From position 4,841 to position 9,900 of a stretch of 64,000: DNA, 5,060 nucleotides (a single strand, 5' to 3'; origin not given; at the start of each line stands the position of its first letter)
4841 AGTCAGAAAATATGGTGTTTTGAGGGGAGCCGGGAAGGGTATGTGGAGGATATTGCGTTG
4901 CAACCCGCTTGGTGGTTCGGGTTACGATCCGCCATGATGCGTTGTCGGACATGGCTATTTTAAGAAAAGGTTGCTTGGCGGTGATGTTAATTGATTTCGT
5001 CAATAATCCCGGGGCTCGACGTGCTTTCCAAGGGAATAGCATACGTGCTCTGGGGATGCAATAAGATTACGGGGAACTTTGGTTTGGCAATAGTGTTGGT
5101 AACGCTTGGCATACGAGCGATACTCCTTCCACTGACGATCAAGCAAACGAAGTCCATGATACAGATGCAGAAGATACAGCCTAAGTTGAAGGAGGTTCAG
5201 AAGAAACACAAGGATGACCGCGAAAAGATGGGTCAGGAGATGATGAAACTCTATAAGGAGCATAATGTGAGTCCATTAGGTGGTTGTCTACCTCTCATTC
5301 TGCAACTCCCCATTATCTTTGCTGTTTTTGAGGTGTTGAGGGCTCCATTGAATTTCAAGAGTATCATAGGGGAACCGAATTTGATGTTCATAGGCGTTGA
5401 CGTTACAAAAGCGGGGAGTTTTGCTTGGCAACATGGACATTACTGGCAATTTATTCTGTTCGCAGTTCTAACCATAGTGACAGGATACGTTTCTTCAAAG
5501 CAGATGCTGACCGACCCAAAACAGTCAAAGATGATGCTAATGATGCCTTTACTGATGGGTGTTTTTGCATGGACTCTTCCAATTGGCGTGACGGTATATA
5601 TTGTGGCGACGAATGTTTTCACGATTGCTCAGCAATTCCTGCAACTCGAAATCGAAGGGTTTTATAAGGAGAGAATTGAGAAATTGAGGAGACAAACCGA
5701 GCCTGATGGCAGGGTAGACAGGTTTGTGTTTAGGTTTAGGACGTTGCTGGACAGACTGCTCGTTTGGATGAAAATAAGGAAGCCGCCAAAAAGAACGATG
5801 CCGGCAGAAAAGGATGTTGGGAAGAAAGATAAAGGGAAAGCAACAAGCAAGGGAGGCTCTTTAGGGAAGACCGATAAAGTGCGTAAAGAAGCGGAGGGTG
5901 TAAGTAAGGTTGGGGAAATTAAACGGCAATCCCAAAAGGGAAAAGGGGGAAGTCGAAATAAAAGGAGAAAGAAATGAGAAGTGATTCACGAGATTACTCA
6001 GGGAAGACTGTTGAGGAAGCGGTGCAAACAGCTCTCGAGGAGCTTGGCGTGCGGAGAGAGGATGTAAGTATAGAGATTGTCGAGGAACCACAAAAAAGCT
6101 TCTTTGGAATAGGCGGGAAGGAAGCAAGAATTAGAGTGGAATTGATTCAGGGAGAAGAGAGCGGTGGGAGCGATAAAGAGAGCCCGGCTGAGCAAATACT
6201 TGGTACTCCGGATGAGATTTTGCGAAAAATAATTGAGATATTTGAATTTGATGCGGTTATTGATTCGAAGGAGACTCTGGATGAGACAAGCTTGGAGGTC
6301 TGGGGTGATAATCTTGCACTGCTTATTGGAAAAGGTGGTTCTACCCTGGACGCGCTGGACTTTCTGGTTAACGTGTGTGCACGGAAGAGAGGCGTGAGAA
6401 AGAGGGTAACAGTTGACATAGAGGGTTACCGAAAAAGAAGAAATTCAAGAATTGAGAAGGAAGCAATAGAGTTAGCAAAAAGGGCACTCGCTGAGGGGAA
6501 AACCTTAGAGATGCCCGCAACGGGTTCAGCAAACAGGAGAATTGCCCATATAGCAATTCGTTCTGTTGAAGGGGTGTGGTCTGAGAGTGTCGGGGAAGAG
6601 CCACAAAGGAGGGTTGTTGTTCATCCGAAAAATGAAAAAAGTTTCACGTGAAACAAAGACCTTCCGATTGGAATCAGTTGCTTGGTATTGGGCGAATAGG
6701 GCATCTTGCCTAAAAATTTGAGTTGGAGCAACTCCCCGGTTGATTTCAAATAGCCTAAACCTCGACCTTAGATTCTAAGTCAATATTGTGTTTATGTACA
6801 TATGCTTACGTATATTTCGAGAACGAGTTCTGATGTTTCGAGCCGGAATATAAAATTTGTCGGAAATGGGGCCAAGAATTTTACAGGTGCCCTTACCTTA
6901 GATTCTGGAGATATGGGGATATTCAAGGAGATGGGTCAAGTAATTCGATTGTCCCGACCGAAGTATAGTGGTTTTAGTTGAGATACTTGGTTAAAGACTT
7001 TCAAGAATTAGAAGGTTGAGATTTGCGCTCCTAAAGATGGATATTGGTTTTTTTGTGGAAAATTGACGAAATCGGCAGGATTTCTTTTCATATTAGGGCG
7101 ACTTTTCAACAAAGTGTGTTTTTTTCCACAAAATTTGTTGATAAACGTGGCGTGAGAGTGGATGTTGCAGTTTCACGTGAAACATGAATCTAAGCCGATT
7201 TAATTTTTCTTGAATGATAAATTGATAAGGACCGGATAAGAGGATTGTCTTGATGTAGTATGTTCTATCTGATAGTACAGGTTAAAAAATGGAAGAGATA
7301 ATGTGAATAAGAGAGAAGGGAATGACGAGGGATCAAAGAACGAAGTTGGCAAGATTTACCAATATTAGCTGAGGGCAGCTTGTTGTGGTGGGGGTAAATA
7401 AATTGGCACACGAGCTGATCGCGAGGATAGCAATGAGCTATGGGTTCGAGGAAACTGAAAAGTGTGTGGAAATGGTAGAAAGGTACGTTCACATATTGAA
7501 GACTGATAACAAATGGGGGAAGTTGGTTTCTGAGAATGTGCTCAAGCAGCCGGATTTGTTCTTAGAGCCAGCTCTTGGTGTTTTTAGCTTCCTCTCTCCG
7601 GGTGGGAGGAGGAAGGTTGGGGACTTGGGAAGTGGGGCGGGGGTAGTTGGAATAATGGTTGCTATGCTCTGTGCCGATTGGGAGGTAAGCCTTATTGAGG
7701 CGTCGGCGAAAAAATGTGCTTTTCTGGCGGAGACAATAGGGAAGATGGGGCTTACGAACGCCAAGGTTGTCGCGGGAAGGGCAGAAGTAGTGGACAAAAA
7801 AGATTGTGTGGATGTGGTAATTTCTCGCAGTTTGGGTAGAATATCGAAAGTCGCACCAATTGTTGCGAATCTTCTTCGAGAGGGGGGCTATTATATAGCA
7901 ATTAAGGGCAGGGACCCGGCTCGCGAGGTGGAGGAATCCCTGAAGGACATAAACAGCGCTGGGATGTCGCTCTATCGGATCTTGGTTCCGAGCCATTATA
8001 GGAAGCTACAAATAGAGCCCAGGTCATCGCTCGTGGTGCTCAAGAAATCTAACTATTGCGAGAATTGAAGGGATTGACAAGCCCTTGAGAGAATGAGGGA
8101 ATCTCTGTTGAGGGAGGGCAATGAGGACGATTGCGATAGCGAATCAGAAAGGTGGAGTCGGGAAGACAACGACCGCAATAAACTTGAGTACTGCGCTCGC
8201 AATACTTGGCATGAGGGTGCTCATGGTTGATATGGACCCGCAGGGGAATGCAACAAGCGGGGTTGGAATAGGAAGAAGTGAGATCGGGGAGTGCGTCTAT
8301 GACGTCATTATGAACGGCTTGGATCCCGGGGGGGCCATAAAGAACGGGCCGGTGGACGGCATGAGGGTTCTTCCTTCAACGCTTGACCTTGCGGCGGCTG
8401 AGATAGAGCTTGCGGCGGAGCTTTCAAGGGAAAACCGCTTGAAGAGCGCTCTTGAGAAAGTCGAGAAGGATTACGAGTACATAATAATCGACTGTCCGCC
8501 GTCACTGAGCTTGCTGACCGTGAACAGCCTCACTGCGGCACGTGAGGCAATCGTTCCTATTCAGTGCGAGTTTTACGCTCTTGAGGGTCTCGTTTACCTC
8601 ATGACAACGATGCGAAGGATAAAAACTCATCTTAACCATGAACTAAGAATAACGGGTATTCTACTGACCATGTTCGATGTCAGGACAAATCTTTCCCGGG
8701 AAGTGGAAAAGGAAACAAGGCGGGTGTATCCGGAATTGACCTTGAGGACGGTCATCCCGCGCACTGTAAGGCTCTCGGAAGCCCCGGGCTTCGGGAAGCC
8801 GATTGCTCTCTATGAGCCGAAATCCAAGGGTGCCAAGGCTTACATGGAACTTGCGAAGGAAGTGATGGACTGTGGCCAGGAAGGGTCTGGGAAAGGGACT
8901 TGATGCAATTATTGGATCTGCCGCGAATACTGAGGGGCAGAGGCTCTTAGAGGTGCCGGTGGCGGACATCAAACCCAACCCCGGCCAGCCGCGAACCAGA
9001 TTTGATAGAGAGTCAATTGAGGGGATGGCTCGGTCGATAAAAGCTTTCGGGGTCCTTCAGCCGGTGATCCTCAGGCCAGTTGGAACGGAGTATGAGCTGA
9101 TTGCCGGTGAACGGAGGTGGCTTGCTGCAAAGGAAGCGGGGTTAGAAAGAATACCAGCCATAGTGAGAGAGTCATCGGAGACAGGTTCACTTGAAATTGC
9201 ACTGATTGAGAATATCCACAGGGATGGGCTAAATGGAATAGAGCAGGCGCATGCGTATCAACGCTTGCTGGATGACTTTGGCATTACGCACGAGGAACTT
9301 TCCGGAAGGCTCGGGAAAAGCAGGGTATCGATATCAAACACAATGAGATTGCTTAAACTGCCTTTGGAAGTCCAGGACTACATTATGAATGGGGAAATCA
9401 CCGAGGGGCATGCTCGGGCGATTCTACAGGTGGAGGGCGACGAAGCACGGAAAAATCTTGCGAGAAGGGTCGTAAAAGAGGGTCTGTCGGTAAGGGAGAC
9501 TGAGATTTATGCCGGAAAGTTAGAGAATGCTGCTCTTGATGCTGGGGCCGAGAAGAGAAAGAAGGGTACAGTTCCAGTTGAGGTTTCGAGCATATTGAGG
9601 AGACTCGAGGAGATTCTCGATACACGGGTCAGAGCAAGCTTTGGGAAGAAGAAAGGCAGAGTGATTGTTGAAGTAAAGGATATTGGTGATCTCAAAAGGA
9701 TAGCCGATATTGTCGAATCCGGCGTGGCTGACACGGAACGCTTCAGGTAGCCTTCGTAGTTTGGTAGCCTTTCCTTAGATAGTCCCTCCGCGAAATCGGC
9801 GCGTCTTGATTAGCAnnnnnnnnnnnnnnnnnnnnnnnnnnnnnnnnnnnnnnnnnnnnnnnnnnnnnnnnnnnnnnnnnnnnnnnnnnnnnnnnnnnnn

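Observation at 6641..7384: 733-bp ORF-free gap where mnmE-mnmG should be, bracketed by two identical 14-bp palindromes and containing two perfect DnaA boxes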

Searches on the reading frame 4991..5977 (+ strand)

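Call 6: search_protein_families(library=pfam, proteins=[window:4991-5977:+])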
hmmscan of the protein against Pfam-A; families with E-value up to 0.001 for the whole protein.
window:4991-5977:+ (328 aa): 1 family
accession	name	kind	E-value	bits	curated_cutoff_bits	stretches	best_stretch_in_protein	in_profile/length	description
PF02096.25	60KD_IMP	-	7.2e-52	176.1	35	1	30-217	1-160/163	60Kd inner membrane protein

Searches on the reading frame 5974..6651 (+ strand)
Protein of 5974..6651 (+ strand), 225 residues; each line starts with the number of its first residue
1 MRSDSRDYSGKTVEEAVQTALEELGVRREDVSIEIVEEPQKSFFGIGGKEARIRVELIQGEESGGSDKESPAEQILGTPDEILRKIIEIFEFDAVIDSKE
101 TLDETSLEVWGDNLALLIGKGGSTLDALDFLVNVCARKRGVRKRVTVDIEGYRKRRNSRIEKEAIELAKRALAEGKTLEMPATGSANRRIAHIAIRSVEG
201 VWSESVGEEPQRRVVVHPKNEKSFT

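Call 6: search_protein_families(library=pfam, proteins=[window:5974-6651:+])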
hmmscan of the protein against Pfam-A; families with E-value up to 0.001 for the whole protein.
window:5974-6651:+ (225 aa): 3 families
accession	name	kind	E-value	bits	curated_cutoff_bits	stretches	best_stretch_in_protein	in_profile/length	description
PF14804.11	Jag_N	-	1.1e-20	74.2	25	1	8-56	1-49/50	Jag N-terminus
PF01424.28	R3H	-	7.2e-11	42.4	26.8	1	161-218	4-60/60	R3H domain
PF13083.13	KH_KhpA-B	-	4.3e-10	39.8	32.1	1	82-147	7-73/73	KhpA/KhpB, KH domain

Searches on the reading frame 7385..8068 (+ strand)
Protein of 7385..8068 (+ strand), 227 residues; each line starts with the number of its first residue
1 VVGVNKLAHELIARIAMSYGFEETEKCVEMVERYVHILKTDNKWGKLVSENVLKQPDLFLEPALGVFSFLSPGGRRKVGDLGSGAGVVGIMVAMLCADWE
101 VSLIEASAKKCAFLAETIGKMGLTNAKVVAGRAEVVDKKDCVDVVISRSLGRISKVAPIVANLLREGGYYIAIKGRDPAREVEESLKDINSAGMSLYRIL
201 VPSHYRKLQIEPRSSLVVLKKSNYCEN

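Call 6: search_protein_families(library=pfam, proteins=[window:7385-8068:+])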
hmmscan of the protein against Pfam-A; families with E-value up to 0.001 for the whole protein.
window:7385-8068:+ (227 aa): 4 families
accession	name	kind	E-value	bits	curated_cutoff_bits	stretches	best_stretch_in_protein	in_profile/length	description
PF02527.21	GidB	-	1.7e-31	109.4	27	1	30-198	4-172/184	rRNA small subunit methyltransferase G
PF13847.12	Methyltransf_31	-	5.2e-07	29.9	27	1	77-184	6-120/145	Methyltransferase domain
PF05175.20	MTS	-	2.7e-06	27.6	23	1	75-147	32-104/170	Methyltransferase small domain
PF13649.12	Methyltransf_25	-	6.8e-05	23.9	27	1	80-168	3-97/97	Methyltransferase domain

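Call 11: find_homologous_proteins(query=window:7385-8068:+)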
Query window:7385-8068:+ (227 aa): 15 proteins with E <= 0.001 among 3153 candidates.
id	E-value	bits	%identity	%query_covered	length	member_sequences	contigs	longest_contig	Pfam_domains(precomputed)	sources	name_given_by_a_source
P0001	5.1e-139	479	100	97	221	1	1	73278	PF13847.13,PF05175.21,PF02527.22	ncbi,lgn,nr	ncbi:MAG: 16S rRNA (guanine(527)-N(7))-methyltransferase RsmG [Actinomycetota bacterium]|nr:16S rRNA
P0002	9.9e-17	80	44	47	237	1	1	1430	PF13649.13,PF02527.22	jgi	jgi:16S rRNA (guanine527-N7)-methyltransferase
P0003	4.1e-16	78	35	72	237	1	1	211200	PF02527.22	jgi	jgi:16S rRNA (guanine527-N7)-methyltransferase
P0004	3.1e-14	71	41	53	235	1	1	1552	PF05175.21,PF13649.13,PF02527.22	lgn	-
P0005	1.6e-13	69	41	47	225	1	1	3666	PF02527.22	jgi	jgi:16S rRNA (guanine527-N7)-methyltransferase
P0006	3.1e-13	68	41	47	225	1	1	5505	PF02527.22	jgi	jgi:16S rRNA (guanine527-N7)-methyltransferase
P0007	1.1e-12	66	46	46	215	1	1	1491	PF02527.22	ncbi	-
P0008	1.7e-11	62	30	78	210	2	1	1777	PF02527.22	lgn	-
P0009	1.5e-10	59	34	62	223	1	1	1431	PF13847.13,PF02527.22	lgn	-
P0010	3.8e-9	55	29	74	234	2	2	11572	PF02527.22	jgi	jgi:16S rRNA (guanine527-N7)-methyltransferase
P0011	9.2e-9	54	33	65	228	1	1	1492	PF02527.22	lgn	-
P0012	3.7e-8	52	33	53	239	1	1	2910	PF02527.22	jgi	jgi:16S rRNA (guanine527-N7)-methyltransferase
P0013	3.8e-8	51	28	73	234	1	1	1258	PF02527.22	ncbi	-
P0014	1.6e-7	49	33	60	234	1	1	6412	PF02527.22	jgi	jgi:16S rRNA (guanine527-N7)-methyltransferase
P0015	1.3e-5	43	37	46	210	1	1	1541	PF02527.22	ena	-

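Call 12: find_encoding_contigs(protein=P0001, flank=10000, max_places=4)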
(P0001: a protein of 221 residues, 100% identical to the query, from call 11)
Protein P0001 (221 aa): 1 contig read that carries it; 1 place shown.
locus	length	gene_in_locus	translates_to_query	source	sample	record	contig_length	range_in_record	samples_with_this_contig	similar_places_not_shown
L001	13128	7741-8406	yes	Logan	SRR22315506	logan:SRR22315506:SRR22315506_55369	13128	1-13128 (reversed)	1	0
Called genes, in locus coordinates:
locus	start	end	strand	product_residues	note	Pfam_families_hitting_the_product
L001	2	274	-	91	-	?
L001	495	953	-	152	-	PF05258:DciA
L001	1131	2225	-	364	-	PF00712:DNA_pol3_beta, PF02767:DNA_pol3_beta_2, PF02768:DNA_pol3_beta_3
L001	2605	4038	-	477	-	PF11638:DnaA_N, PF00308:Bac_DnaA, PF01695:IstB_IS21 (weak), PF08299:Bac_DnaA_C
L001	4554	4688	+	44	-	PF00468:Ribosomal_L34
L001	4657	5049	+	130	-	PF00825:Ribonuclease_P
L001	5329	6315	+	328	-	PF02096:60KD_IMP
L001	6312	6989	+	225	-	PF14804:Jag_N, PF13083:KH_KhpA-B, PF01424:R3H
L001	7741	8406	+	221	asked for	PF02527:GidB, PF05175:MTS (weak), PF13847:Methyltransf_31 (weak)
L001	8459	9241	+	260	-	PF00142:Fer4_NifH (weak), PF01656:CbiA, PF02374:ArsA_ATPase (faint), PF09140:MipZ, PF10609:ParA, PF13614:AAA_31, PF06564:CBP_BcsQ (weak)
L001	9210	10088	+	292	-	PF02195:ParB_N, PF17762:HTH_ParB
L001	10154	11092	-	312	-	PF01820:Dala_Dala_lig_N, PF01071:GARS_A (weak), PF02655:ATP-grasp_3, PF08443:RimK (weak), PF02222:ATP-grasp (weak), PF07478:Dala_Dala_lig_C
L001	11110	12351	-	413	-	PF00155:Aminotran_1_2, PF12897:Asp_aminotransf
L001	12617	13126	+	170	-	?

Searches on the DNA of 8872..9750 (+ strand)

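Call 47: search_rna_families(sources=[L003, L005, L006, L007, L009, L002], threshold=gathering)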
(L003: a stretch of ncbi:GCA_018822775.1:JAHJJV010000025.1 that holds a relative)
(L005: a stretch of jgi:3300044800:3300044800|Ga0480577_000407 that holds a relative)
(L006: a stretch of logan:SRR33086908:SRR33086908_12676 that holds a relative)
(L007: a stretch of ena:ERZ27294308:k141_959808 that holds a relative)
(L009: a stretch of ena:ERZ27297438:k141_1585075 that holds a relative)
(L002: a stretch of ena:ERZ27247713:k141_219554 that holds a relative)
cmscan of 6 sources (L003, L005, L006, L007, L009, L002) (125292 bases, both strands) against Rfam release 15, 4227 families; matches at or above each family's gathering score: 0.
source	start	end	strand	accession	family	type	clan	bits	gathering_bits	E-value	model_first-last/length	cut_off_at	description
